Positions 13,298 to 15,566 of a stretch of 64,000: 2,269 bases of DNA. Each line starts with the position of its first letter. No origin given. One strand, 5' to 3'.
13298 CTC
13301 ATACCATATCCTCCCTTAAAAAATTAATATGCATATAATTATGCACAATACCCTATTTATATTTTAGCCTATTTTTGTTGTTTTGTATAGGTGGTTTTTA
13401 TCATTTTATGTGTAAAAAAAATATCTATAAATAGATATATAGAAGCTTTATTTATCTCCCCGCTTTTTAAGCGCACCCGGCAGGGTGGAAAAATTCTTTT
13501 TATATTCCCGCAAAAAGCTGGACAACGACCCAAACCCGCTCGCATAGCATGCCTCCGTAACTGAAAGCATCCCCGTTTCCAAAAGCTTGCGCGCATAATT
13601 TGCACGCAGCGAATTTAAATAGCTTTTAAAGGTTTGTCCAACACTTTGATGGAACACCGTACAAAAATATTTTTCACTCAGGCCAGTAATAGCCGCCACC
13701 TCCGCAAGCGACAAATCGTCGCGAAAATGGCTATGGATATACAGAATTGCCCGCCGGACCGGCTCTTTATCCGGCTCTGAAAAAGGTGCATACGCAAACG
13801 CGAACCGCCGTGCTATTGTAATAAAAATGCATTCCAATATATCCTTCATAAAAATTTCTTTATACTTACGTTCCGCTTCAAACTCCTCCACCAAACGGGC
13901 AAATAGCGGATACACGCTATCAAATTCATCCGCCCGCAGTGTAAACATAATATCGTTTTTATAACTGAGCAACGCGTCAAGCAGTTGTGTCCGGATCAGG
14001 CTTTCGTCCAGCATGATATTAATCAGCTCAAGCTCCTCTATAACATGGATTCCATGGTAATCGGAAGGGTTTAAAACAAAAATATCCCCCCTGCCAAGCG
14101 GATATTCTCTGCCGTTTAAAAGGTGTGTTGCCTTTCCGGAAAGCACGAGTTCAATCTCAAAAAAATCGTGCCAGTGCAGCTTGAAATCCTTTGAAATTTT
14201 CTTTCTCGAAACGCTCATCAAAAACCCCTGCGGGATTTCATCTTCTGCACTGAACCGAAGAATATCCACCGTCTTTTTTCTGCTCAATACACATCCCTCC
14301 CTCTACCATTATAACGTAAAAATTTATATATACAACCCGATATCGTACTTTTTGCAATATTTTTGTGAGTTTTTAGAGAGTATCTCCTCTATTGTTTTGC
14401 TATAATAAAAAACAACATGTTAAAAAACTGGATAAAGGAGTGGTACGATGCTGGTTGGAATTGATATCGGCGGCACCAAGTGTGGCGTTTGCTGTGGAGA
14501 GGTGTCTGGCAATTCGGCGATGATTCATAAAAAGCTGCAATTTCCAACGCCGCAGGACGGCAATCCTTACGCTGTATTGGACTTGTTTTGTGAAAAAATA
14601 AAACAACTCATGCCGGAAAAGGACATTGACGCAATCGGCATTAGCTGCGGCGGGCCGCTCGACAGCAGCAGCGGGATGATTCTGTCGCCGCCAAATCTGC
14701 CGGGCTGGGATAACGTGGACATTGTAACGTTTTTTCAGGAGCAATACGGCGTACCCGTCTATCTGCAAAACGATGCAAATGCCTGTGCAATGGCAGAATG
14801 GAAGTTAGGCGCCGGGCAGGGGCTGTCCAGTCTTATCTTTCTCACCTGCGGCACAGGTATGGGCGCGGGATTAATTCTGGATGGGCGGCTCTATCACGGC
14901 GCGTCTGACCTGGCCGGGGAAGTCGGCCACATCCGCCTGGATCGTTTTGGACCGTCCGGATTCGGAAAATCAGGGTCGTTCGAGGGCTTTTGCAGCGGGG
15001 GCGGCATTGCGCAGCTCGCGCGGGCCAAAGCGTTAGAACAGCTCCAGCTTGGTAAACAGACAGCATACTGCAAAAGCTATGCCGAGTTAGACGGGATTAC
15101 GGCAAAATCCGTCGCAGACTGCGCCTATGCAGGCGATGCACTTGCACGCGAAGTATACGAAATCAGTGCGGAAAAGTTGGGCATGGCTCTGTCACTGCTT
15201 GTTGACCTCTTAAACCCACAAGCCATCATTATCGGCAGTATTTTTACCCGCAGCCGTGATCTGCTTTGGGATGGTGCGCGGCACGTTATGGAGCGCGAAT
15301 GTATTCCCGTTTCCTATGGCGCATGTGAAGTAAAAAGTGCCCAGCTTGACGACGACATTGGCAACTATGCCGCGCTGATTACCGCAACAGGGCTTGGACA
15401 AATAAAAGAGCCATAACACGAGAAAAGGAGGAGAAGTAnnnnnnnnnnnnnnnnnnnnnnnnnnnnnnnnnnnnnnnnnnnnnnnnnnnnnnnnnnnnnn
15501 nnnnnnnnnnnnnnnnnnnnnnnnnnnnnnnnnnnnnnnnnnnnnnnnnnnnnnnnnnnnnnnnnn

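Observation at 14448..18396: ROK kinase (no zinc-Cys motif), GmhA-like phosphoheptose isomerase and cytoplasmic GH2 in one operon: a possible heptose or mannoside salvage route run in the catabolic direction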

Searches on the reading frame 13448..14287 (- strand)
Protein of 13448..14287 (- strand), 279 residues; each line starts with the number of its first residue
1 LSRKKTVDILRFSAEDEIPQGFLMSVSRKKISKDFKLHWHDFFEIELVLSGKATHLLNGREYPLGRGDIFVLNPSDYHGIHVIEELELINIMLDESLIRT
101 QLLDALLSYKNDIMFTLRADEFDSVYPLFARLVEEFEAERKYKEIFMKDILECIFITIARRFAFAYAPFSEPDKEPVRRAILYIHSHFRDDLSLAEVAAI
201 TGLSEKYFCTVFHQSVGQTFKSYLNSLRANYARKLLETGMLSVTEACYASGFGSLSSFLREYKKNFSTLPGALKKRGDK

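Call 3: search_protein_families(library=pfam, proteins=[window:13448-14287:-])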
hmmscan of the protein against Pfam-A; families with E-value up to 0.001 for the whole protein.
window:13448-14287:- (279 aa): 6 families
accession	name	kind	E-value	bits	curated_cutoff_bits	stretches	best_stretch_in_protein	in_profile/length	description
PF12833.13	HTH_18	-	4.5e-19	69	33.6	1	198-276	2-80/80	Helix-turn-helix domain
PF02311.25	AraC_binding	-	2.7e-14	53.5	21.1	1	33-136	14-116/135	AraC-like ligand binding domain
PF00165.29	HTH_AraC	-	5.5e-12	46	26.6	1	184-225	1-42/42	Bacterial regulatory helix-turn-helix proteins, AraC family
PF07883.17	Cupin_2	-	2.9e-06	27.3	27.2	1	34-88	10-66/70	Cupin domain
PF14525.12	AraC_binding_2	-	0.00024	21.3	27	1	40-133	53-140/173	AraC-binding-like domain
PF06339.18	Ectoine_synth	-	0.00092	19.9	27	0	21-90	34-105/127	Ectoine synthase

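Call 4: search_protein_families(library=ncbifam, proteins=[window:13448-14287:-])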
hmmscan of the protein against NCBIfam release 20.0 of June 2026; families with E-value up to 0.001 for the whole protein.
window:13448-14287:- (279 aa): 28 families (the best 25 are shown)
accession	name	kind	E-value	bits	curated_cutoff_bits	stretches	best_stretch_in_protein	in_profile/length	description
NF010028.0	PRK13503.1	equivalog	4.4e-24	85.4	288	1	32-275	25-271/278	HTH-type transcriptional activator RhaS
NF047455.1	TF_Staph_AryK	equivalog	1.8e-21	76.1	850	1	37-275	17-257/759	transcriptional regulator AryK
NF007633.0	PRK10296.1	equivalog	5.5e-17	62.2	264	1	35-276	37-274/280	transcriptional regulator ChbR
NF010026.0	PRK13501.1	equivalog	4.8e-16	58.8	363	1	24-258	20-259/290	HTH-type transcriptional activator RhaR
NF047788.1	TransRegPocR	equivalog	3.2e-15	56.2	500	1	168-274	182-288/296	transcriptional regulator PocR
NF010025.2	PRK13500.1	equivalog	3.9e-15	56.2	525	1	32-273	28-274/282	HTH-type transcriptional activator RhaR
NF033869.1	viru_reg_Rsp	equivalog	7.7e-14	51.1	400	1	125-270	97-242/701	AraC family transcriptional regulator Rsp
NF010027.0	PRK13502.1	equivalog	7.4e-12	45.3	384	1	34-257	30-258/282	HTH-type transcriptional activator RhaR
NF007693.0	PRK10371.1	equivalog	1.1e-11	44.6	253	1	176-268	199-291/309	transcriptional regulator MelR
NF006902.0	PRK09393.1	equivalog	3.5e-11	42.9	425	1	173-276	218-321/327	transcriptional regulator FtrA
NF007860.0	PRK10572.1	equivalog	1.3e-10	40.7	208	1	120-276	131-284/292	arabinose operon transcriptional regulator AraC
TIGR02297.1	HpaA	equivalog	1.7e-09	37.3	274.65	1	33-274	34-285/287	4-hydroxyphenylacetate catabolism regulatory protein HpaA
NF041686.2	ant_diox_reg_AndR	equivalog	2.6e-09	37.2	350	1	150-272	190-316/321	anthranilate 1,2-dioxygenase regulatory protein AndR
NF049932.1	TranspRegBtr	equivalog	6.4e-07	28.3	900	1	49-276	37-266/531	bacillibactin transport transcriptional regulator Btr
TIGR04094.1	adjacent_YSIRK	equivalog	6.6e-07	28.6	200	1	177-266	287-375/383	YSIRK-targeted surface antigen transcriptional regulator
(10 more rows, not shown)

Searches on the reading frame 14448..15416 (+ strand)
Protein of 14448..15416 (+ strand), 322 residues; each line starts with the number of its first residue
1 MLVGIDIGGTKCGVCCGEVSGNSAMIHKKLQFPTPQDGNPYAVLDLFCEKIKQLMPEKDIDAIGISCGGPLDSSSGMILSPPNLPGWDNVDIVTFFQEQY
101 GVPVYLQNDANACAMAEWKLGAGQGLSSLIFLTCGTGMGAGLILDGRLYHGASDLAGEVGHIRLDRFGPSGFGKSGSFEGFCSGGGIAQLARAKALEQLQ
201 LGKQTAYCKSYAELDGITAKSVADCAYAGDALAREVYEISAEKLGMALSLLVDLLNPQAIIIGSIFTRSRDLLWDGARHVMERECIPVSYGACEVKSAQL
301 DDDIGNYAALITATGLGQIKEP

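Call 3: search_protein_families(library=pfam, proteins=[window:14448-15416:+])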
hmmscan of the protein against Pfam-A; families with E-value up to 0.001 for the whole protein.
window:14448-15416:+ (322 aa): 2 families
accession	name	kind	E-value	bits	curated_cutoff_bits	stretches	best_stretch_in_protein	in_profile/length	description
PF00480.26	ROK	-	3.4e-50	171.7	22.9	1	3-306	2-284/294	ROK family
PF02685.22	Glucokinase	-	0.00016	21.3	22.1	0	6-246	4-241/314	Glucokinase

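Call 4: search_protein_families(library=ncbifam, proteins=[window:14448-15416:+])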
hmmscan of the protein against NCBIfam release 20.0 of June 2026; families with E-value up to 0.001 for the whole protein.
window:14448-15416:+ (322 aa): 13 families
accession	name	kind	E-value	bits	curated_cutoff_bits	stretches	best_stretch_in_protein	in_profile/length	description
TIGR00744.1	ROK_glcA_fam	subfamily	3.9e-50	170.9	260.35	1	3-316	1-307/318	ROK family glucokinase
NF049930.1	TransRegMlc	equivalog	3e-34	119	530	1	58-303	144-380/405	sugar metabolism global transcriptional regulator Mlc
NF047937.1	TransRegNagC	equivalog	1.1e-31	110.4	650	1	44-303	126-374/399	DNA-binding transcriptional regulator NagC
NF003461.0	PRK05082.1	subfamily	2.7e-31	109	283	1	4-195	5-191/291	N-acetylmannosamine kinase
NF047821.1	NactlManKinNanK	equivalog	3.1e-31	109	450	1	3-273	4-250/288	N-acetylmannosamine kinase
NF007251.0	PRK09698.1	equivalog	1.2e-23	83.8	253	1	2-193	8-199/304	allose kinase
NF042998.1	bglucokin_BglK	equivalog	1.3e-21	77.1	550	1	4-265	5-243/291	beta-glucoside kinase BglK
NF007108.0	PRK09557.1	equivalog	4.9e-19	68.8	443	1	2-265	3-254/303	fructokinase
NF009835.0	PRK13310.1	equivalog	9.1e-19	67.9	380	1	1-265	1-254/303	N-acetylglucosamine kinase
NF045551.1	GK_Pyrobac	equivalog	1.1e-18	67.6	500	1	50-304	38-271/294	ATP-dependent glucokinase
NF045942.1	PolPhglucPhase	equivalog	6e-17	62.2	250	1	3-165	3-157/242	polyphosphate--glucose phosphotransferase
NF045550.1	FrctkaseScrK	equivalog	4.2e-16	59.2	400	1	5-167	8-162/293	fructokinase ScrK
NF009836.0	PRK13311.1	equivalog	1.2e-08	34.5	551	1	1-165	1-161/256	N-acetyl-D-glucosamine kinase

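Call 12: search_solved_structures(query=window:14448-15416:+, show_alignments=2)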
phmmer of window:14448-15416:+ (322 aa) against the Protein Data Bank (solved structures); distinct sequences matched with E-value up to 0.001: 35.
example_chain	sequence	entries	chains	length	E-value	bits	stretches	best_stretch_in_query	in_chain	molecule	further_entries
3vgk_A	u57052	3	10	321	2.9e-35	125.4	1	2-305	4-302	Glucokinase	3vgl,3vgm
3vov_A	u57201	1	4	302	4.1e-32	115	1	2-280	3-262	Glucokinase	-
2qm1_A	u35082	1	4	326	2.2e-30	109.3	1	2-309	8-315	Glucokinase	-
3eo3_A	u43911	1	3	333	4.7e-28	101.7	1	3-266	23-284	Bifunctional UDP-N-acetylglucosamine 2-epimerase/N-acetylmannosamine kinase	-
2yhw_A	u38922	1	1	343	5.1e-28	101.5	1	3-266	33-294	BIFUNCTIONAL UDP-N-ACETYLGLUCOSAMINE 2-EPIMERASE/N-ACETYLMANNOSAMINE KINASE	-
2yhy_A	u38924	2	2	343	5.2e-28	101.5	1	3-266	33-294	BIFUNCTIONAL UDP-N-ACETYLGLUCOSAMINE 2-EPIMERASE/N-ACETYLMANNOSAMINE KINASE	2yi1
3bp8_A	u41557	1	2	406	2.4e-26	96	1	59-302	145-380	Putative NAGC-like transcriptional regulator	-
1z6r_A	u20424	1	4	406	2.7e-26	95.9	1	59-302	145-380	Mlc protein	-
9srt_D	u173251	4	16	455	3.7e-26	95.4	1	59-302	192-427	DNA-binding transcriptional repressor Mlc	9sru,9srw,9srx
1z05_A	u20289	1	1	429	2.1e-25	93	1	60-291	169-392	transcriptional regulator, ROK family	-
5nck_A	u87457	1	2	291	9.3e-22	81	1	3-189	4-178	N-acetylmannosamine kinase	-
2aa4_A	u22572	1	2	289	1.1e-21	80.7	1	3-194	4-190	Putative N-acetylmannosamine kinase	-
1xc3_A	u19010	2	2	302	1.3e-20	77.2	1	1-191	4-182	Putative fructokinase | fructokinase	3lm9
3ohr_A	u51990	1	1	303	1.3e-20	77.2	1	1-191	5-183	Putative fructokinase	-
5f7r_E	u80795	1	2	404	4.3e-20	75.5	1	26-302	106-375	Lmo0178 protein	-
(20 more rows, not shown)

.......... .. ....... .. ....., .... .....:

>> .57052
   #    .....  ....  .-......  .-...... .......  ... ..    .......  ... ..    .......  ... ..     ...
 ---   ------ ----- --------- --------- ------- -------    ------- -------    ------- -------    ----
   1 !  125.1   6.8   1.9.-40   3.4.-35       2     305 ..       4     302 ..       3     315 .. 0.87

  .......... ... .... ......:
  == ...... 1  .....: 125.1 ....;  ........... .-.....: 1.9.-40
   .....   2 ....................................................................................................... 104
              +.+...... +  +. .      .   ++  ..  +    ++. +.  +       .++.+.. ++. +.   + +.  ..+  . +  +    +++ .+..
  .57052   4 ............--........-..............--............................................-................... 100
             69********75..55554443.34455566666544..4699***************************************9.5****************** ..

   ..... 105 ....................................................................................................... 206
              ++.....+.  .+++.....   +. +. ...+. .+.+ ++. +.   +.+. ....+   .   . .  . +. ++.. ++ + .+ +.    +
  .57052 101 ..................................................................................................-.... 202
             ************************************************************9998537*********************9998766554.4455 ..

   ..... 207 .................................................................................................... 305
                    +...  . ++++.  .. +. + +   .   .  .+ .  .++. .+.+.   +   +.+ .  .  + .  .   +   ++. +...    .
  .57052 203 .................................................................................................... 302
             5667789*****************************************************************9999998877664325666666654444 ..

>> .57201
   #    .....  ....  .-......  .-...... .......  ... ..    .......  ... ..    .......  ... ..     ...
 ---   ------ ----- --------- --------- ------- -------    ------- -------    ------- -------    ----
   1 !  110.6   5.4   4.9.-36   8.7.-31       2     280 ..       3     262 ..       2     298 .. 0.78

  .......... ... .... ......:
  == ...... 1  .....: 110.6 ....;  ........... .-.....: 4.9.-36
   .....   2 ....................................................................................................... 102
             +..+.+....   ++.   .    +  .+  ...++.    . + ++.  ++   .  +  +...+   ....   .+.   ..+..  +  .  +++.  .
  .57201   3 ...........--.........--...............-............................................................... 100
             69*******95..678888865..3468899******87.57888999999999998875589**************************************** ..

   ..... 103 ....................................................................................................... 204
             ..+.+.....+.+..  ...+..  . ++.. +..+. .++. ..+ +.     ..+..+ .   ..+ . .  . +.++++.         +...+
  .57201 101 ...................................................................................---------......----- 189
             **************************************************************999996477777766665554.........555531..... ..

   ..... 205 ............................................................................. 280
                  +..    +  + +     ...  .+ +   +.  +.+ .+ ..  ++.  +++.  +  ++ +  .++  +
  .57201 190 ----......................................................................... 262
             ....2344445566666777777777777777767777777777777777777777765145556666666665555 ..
